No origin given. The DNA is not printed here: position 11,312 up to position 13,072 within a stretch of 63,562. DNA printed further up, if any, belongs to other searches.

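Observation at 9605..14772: Three-gene ATPase/nuclease cassette: candidate undescribed anti-phage or anti-MGE defence system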

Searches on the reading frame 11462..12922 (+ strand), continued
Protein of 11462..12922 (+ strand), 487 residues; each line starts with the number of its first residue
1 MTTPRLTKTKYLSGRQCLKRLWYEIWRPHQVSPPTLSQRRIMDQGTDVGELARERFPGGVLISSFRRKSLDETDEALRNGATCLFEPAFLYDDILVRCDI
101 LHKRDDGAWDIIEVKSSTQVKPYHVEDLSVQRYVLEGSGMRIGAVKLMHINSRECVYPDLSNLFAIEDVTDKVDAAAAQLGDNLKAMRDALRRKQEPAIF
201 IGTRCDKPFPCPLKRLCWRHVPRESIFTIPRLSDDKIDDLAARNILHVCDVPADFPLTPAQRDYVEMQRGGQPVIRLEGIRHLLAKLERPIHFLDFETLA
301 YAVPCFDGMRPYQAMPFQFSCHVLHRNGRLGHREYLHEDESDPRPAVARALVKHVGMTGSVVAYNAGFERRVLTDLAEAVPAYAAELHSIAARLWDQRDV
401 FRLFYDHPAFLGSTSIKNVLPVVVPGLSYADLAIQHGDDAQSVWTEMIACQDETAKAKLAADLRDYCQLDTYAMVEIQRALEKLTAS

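Call 86: get_annotated_region(hit=H23, flank=7000)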
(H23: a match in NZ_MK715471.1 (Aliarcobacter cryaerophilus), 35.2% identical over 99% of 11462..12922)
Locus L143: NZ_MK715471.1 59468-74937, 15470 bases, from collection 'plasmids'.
description: Aliarcobacter cryaerophilus strain M830MA plasmid pM830MA, complete sequence
organism: Aliarcobacter cryaerophilus (NCBI taxid 28198)
taxonomy: Bacteria; Campylobacterota; Epsilonproteobacteria; Campylobacterales; Arcobacteraceae; Aliarcobacter; Aliarcobacter cryaerophilus
host: -; source: Greenshell mussel; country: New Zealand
typing (MOB-suite, as given by PLSDB): non-mobilizable
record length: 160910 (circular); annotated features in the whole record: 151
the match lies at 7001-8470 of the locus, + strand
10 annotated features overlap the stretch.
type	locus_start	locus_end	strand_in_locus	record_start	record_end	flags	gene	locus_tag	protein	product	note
CDS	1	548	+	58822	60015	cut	-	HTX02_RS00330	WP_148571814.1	exonuclease SbcCD subunit D C-terminal domain-containing protein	-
CDS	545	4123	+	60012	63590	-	-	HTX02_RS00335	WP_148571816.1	AAA family ATPase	GO:0006302 - double-strand break repair [Evidence IEA]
CDS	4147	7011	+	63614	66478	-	-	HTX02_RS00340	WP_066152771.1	ATP-binding protein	-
CDS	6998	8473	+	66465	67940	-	-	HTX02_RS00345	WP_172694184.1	DUF2779 domain-containing protein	-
CDS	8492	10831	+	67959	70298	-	-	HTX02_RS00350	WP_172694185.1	hypothetical protein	-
CDS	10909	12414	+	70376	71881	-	-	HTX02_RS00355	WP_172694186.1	AAA domain-containing protein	-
CDS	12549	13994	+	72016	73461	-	dgt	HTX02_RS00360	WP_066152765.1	dGTPase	GO:0006203 - dGTP catabolic process [Evidence IEA]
CDS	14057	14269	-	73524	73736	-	-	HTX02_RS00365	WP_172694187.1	hypothetical protein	-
CDS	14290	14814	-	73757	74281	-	-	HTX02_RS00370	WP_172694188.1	hypothetical protein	-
CDS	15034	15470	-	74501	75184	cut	-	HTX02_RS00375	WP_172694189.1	response regulator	GO:0000160 - phosphorelay signal transduction system [Evidence IEA]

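Call 87: get_annotated_region(hit=H13, flank=7000)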
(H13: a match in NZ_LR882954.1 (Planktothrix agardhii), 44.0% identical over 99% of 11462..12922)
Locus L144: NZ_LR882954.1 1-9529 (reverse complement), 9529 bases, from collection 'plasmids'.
description: Planktothrix agardhii strain No.976 plasmid p2
organism: Planktothrix agardhii (NCBI taxid 1160)
taxonomy: Bacteria; Cyanobacteriota; Cyanophyceae; Oscillatoriales; Microcoleaceae; Planktothrix; Planktothrix agardhii
host: -; source: -; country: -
typing (MOB-suite, as given by PLSDB): non-mobilizable
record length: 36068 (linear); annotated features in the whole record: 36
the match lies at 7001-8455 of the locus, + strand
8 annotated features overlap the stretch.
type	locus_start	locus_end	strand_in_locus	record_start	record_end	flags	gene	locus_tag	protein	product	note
CDS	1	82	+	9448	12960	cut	-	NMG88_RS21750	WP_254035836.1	hypothetical protein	-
CDS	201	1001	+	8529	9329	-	-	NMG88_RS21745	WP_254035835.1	phosphoadenosine phosphosulfate reductase family protein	-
CDS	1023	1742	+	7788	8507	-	-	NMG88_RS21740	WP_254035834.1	hypothetical protein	-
CDS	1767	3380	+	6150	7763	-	-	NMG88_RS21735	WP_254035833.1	hypothetical protein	-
CDS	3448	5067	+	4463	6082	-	-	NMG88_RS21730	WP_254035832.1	DEAD/DEAH box helicase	-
CDS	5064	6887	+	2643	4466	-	-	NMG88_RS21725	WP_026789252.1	ATP-binding protein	-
CDS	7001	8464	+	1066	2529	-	-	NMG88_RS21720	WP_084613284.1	DUF2779 domain-containing protein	-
CDS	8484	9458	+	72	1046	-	-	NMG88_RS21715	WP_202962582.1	phospholipase D family protein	-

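Call 91: search_protein_families(library=pfam, proteins=[L144:5064-6884:+, L143:4147-7008:+, L144:8484-9455:+, L144:3448-5064:+, L143:8492-10828:+, L143:10909-12411:+, L144:1767-3377:+, L144:1023-1739:+], max_evalue=0.01)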
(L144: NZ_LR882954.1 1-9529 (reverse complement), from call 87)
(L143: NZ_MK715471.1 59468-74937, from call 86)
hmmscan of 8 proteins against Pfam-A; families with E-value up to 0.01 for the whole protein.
L144:5064-6884:+ (607 aa): 2 families
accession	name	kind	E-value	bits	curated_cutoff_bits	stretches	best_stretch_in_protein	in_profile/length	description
PF13589.12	HATPase_c_3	-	2.9e-20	73.1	25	1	27-157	4-124/137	Histidine kinase-, DNA gyrase B-, and HSP90-like ATPase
PF02518.31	HATPase_c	-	0.00013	22.9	26.4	1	28-111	8-80/111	Histidine kinase-, DNA gyrase B-, and HSP90-like ATPase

L143:4147-7008:+ (954 aa): 9 families
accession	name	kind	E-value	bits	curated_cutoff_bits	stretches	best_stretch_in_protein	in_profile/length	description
PF05729.18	NACHT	-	1.1e-07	32.2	26.7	1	331-504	3-165/167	NACHT domain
PF13643.11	DUF4145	-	2.6e-05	24.6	23.1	1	37-126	12-82/88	Domain of unknown function (DUF4145)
PF24883.2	NPHP3_N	-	9.5e-05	23.1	24.8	1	328-466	22-164/164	Nephrocystin 3, N-terminal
PF03193.22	RsgA_GTPase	-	0.00016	22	30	1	320-354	98-132/174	RsgA GTPase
PF01656.29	CbiA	-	0.0028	18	25.4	0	331-572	2-111/125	CobQ/CobB/MinD/ParA nucleotide binding domain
PF13191.12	AAA_16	-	0.0029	18.6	32.6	1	328-361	24-60/167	AAA ATPase domain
PF20703.3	nSTAND1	-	0.0045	17.1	27.1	0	325-471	33-165/379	Novel STAND NTPase 1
PF25199.1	nSTAND_NTPase5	-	0.0057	16.9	34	0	323-353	36-66/145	Novel STAND NTPase 5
PF00931.28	NB-ARC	-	0.0097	15.6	23.5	0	325-376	17-56/248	NB-ARC domain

L144:8484-9455:+ (324 aa): 1 family
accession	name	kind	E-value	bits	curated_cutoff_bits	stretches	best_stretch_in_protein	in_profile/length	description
PF13091.12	PLDc_2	-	9.4e-05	22.7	27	1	82-136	79-129/132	PLD-like domain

L144:3448-5064:+ (539 aa): 6 families
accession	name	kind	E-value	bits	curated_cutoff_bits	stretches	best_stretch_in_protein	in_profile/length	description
PF04851.21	ResIII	-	1.7e-23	83.8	22.5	1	134-303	2-163/164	Type III restriction enzyme, res subunit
PF00271.37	Helicase_C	-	2e-15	57.5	23.5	1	396-498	10-108/110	Helicase conserved C-terminal domain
PF00270.35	DEAD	-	9.7e-13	48.6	26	1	141-307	5-165/167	DEAD/DEAH box helicase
PF18766.7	SWI2_SNF2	-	4.2e-05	23.7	26.7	1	139-312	1-164/221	SWI2/SNF2 ATPase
PF16203.11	ERCC3_RAD25_C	-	0.0028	17.4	27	1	400-498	57-150/248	ERCC3/RAD25/XPB C-terminal helicase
PF13872.12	AAA_34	-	0.0053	16.1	27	1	148-274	52-187/306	P-loop containing NTP hydrolase pore-1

L143:8492-10828:+ (779 aa): 2 families
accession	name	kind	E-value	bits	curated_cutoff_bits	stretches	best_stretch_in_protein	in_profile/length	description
PF13086.12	AAA_11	-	0.00052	20.3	27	1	324-626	2-189/257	AAA domain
PF13245.12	AAA_19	-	0.0028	18.3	25.1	1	328-414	1-70/134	AAA domain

L143:10909-12411:+ (501 aa): 5 families
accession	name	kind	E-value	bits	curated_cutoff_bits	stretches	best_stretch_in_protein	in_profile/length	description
PF13087.12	AAA_12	-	1.2e-21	77.6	27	1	284-476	18-194/195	AAA domain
PF13086.12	AAA_11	-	3e-05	24.3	27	1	173-214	212-253/257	AAA domain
PF01443.25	Viral_helicase1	-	0.00034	20.9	21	0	173-212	51-98/228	Viral superfamily 1 RNA helicase core domain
PF13538.12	UvrD_C_2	-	0.0042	17.4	27.4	0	418-468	4-47/52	UvrD-like helicase C-terminal domain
PF14768.12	RPA_interact_C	-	0.0054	17.7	25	1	61-100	1-39/80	Replication protein A interacting C-terminal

L144:1767-3377:+ (537 aa): 3 families
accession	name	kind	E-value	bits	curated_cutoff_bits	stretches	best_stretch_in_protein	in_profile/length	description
PF24389.1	ORC-CDC6-like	-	4.3e-12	46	27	1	3-58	5-56/571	ORC-CDC6-like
PF20720.3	nSTAND3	-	0.0012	19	27.2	0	18-60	1-43/155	Novel STAND NTPase 3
PF13401.12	AAA_22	-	0.0037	18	27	0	33-126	4-65/130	AAA domain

L144:1023-1739:+ (239 aa): 0 families

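Call 92: get_annotated_region(hit=H17, flank=5000)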
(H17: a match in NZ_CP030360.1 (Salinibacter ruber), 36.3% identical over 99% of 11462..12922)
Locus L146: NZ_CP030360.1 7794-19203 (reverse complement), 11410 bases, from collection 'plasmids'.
description: Salinibacter ruber strain SP38 plasmid pSR76, complete sequence
organism: Salinibacter ruber (NCBI taxid 146919)
taxonomy: Bacteria; Rhodothermota; Rhodothermia; Rhodothermales; Salinibacteraceae; Salinibacter; Salinibacter ruber
host: -; source: -; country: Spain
typing (MOB-suite, as given by PLSDB): non-mobilizable
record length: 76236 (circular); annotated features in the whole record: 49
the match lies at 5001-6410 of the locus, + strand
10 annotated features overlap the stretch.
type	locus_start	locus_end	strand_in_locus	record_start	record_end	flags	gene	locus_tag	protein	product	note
CDS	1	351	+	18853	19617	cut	-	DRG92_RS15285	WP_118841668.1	NAD-binding protein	GO:0006813 - potassium ion transport [Evidence IEA]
CDS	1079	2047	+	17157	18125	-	-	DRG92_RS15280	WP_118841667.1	ion transporter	GO:0034220 - monoatomic ion transmembrane transport [Evidence IEA]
CDS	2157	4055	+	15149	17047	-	-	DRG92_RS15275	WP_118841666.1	DUF3320 domain-containing protein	-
CDS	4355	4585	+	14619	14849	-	-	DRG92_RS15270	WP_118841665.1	hypothetical protein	-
CDS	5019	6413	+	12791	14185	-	-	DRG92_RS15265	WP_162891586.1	DUF2779 domain-containing protein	-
CDS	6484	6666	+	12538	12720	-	-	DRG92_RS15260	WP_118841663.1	hypothetical protein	-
CDS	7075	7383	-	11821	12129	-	rmuC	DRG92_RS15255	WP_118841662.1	DNA recombination protein RmuC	-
CDS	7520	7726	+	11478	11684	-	-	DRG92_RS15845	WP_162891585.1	hypothetical protein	-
CDS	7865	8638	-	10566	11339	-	-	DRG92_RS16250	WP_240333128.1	nuclease domain-containing protein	-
CDS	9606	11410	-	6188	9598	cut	-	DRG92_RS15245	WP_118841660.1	DUF3578 domain-containing protein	-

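Call 93: get_annotated_region(hit=H18, flank=5000)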
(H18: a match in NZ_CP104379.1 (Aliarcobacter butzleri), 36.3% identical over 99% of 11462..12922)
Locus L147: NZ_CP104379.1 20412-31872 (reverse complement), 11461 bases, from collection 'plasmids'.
description: Aliarcobacter butzleri strain P1100 plasmid p63_DSM_105472, complete sequence
organism: Aliarcobacter butzleri (NCBI taxid 28197)
taxonomy: Bacteria; Campylobacterota; Epsilonproteobacteria; Campylobacterales; Arcobacteraceae; Aliarcobacter; Aliarcobacter butzleri
host: -; source: poultry meat; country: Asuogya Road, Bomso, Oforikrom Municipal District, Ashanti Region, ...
typing (MOB-suite, as given by PLSDB): non-mobilizable
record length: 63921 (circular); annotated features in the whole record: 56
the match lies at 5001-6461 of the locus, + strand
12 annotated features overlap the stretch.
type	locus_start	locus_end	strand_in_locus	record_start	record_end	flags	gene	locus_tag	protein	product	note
CDS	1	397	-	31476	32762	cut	-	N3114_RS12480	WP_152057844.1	DUF2130 domain-containing protein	-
CDS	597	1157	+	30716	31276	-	-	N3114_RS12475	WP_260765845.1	recombinase family protein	GO:0006310 - DNA recombination [Evidence IEA]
CDS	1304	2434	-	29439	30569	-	-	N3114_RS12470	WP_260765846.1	hypothetical protein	-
CDS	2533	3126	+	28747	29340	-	-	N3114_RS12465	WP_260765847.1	hypothetical protein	-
CDS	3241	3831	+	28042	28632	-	-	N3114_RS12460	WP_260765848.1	DnaB helicase C-terminal domain-containing protein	-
CDS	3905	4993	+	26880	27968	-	-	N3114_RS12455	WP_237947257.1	PD-(D/E)XK nuclease family protein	-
CDS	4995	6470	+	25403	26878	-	-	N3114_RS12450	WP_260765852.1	DUF2779 domain-containing protein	-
CDS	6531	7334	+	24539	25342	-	-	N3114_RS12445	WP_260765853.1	WYL domain-containing protein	-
CDS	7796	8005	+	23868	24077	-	-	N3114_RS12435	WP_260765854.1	hypothetical protein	-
CDS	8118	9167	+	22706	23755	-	-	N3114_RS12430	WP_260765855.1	IS630 family transposase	-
CDS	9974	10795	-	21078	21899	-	-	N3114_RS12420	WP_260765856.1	serine hydrolase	GO:0030655 - beta-lactam antibiotic catabolic process [Evidence IEA]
CDS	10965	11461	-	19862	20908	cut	-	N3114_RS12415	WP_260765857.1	PAS domain-containing sensor histidine kinase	GO:0007165 - signal transduction [Evidence IEA]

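Call 94: get_annotated_region(hit=H20, flank=5000)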
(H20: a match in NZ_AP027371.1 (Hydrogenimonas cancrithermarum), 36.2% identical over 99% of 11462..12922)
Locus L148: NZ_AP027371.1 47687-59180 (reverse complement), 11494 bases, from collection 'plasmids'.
description: Hydrogenimonas cancrithermarum strain ISO32 plasmid pISO32_1, complete sequence
organism: Hydrogenimonas cancrithermarum (NCBI taxid 2993563)
taxonomy: Bacteria; Campylobacterota; Epsilonproteobacteria; Campylobacterales; Hydrogenimonadaceae; Hydrogenimonas; Hydrogenimonas cancrithermarum
host: -; source: -; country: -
typing (MOB-suite, as given by PLSDB): non-mobilizable
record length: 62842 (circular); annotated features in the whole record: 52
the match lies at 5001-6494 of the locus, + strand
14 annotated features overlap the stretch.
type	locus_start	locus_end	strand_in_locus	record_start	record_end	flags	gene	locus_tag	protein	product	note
CDS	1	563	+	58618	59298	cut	-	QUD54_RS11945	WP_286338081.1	hypothetical protein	-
CDS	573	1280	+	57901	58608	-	-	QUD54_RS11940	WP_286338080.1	HNH endonuclease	-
CDS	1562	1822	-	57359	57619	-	-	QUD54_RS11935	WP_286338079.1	hypothetical protein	-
CDS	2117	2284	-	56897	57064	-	-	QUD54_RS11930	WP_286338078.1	hypothetical protein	-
CDS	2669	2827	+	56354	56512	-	-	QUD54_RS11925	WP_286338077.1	SEL1-like repeat protein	-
CDS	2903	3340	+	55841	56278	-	-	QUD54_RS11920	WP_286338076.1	hypothetical protein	-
CDS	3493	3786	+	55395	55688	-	-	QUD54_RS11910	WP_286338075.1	hypothetical protein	-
CDS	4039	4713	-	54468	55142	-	-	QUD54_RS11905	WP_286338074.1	hypothetical protein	-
CDS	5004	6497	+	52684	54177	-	-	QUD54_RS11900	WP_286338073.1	DUF2779 domain-containing protein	-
CDS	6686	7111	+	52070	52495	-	-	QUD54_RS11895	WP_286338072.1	hypothetical protein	-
CDS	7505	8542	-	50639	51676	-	-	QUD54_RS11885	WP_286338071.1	tyrosine-type recombinase/integrase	GO:0015074 - DNA integration [Evidence IEA]; GO:0006310 - DNA recombination [Evidence IEA]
CDS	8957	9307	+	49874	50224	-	-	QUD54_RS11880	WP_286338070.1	hypothetical protein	-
CDS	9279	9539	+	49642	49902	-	-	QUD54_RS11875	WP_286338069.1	WGR domain-containing protein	-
CDS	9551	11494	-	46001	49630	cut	-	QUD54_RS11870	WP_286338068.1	AAA family ATPase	GO:0006302 - double-strand break repair [Evidence IEA]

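Call 95: get_annotated_region(hit=H21, flank=5000)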
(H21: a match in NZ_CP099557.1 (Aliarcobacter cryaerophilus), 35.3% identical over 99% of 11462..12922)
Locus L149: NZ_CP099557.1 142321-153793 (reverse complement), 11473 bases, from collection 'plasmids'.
description: Aliarcobacter cryaerophilus strain ICDCAC48 plasmid pCNAC48, complete sequence
organism: Aliarcobacter cryaerophilus (NCBI taxid 28198)
taxonomy: Bacteria; Campylobacterota; Epsilonproteobacteria; Campylobacterales; Arcobacteraceae; Aliarcobacter; Aliarcobacter cryaerophilus
host: -; source: Chicken meat; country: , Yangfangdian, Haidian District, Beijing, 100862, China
typing (MOB-suite, as given by PLSDB): non-mobilizable
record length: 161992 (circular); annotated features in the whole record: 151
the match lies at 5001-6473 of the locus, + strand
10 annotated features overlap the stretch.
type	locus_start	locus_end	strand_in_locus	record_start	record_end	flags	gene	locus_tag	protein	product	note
CDS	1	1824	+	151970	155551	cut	-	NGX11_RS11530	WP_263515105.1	AAA family ATPase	GO:0006302 - double-strand break repair [Evidence IEA]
CDS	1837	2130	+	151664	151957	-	-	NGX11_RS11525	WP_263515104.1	WYL domain-containing protein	-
CDS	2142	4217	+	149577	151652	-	-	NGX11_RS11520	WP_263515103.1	hypothetical protein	-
CDS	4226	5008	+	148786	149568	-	-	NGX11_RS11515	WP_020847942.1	DUF6602 domain-containing protein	-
CDS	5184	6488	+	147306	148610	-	-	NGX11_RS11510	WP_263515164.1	DUF2779 domain-containing protein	-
CDS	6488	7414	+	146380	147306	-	-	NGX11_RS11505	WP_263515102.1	hypothetical protein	-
CDS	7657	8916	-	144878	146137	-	ere(B)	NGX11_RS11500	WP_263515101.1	EreB family erythromycin esterase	GO:0046677 - response to antibiotic [Evidence IEA]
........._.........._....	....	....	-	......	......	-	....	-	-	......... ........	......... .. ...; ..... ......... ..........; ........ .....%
CDS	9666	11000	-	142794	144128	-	-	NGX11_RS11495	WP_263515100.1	transposase zinc-binding domain-containing protein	-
CDS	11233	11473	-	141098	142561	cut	msr(D)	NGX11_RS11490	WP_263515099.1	ABC-F type ribosomal protection protein Msr(D)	-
